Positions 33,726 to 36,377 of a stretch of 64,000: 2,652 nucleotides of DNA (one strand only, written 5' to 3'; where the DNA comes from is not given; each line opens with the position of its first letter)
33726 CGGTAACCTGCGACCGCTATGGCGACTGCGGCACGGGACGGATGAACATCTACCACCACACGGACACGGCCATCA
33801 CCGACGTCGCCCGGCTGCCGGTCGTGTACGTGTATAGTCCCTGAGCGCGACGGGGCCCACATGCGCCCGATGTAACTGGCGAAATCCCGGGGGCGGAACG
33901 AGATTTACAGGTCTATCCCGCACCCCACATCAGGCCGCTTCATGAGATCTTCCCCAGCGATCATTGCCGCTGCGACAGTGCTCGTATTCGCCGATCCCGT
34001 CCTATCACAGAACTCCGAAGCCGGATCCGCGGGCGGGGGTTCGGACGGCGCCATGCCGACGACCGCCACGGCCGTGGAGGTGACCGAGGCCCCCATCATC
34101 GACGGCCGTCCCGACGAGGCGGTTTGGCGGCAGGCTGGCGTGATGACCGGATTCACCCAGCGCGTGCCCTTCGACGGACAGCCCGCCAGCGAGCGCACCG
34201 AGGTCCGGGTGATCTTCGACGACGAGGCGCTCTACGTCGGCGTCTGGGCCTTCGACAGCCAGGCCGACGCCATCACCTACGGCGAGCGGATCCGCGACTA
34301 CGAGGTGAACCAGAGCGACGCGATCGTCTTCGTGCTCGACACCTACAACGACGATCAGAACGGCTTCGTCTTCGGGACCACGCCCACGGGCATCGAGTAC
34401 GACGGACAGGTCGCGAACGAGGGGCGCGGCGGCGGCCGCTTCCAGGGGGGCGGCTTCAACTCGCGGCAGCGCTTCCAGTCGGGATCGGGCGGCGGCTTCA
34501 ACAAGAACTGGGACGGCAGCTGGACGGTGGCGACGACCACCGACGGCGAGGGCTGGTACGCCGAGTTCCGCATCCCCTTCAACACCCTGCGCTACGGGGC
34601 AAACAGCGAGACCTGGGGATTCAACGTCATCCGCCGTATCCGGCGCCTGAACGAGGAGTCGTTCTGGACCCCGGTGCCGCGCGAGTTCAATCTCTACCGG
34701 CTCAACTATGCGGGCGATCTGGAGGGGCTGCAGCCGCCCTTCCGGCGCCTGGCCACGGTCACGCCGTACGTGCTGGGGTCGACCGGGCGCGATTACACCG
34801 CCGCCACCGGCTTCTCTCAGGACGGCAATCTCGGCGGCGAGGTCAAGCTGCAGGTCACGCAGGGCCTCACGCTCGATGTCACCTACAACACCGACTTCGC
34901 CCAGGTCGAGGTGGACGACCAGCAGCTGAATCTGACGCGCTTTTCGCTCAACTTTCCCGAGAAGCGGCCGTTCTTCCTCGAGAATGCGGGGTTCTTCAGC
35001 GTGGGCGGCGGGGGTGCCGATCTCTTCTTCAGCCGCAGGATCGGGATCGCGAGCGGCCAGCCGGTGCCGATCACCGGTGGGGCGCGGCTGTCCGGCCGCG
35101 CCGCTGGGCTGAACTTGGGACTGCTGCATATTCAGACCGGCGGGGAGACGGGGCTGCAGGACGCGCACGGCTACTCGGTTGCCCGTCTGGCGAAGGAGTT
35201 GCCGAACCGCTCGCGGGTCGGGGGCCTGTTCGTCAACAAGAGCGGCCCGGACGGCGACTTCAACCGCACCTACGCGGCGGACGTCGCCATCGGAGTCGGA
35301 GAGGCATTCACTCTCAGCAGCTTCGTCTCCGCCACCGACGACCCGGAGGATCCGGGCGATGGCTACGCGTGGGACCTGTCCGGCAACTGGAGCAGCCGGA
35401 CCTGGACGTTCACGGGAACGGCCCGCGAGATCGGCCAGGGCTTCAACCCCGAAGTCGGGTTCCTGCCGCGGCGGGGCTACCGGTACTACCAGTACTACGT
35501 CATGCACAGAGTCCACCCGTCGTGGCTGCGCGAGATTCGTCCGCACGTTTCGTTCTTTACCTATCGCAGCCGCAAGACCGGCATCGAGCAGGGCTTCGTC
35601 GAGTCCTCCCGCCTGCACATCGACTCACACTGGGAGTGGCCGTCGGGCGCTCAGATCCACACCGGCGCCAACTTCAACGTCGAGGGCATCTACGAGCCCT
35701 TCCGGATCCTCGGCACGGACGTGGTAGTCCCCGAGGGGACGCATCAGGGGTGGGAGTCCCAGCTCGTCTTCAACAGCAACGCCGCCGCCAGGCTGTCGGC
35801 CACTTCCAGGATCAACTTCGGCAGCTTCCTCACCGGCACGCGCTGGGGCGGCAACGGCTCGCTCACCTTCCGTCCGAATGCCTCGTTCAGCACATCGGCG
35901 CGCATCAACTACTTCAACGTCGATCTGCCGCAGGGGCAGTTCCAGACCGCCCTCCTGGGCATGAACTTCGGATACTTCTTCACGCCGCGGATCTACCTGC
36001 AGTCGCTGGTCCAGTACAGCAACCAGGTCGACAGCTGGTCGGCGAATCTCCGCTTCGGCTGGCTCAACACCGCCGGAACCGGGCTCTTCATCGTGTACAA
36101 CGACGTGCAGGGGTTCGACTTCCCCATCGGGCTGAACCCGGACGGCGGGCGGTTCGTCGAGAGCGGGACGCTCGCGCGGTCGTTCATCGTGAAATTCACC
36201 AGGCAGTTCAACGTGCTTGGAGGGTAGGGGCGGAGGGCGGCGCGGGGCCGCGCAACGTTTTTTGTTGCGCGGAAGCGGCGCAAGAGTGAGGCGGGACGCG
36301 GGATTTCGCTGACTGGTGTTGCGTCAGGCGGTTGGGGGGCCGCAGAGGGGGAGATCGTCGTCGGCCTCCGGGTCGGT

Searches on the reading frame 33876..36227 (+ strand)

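Call 40: search_protein_families(library=pfam, proteins=[window:33876-36227:+], max_evalue=0.001)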
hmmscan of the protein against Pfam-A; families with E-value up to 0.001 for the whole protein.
window:33876-36227:+ (783 aa): 2 families
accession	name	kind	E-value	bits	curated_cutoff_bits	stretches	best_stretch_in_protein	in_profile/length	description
PF19313.5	DUF5916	-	1.6e-19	70.6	22.6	1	294-392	6-97/572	Domain of unknown function (DUF5916)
PF06452.16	CBM9_1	-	2.2e-05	24.9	23.4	1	75-251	1-146/185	Carbohydrate family 9 binding domain-like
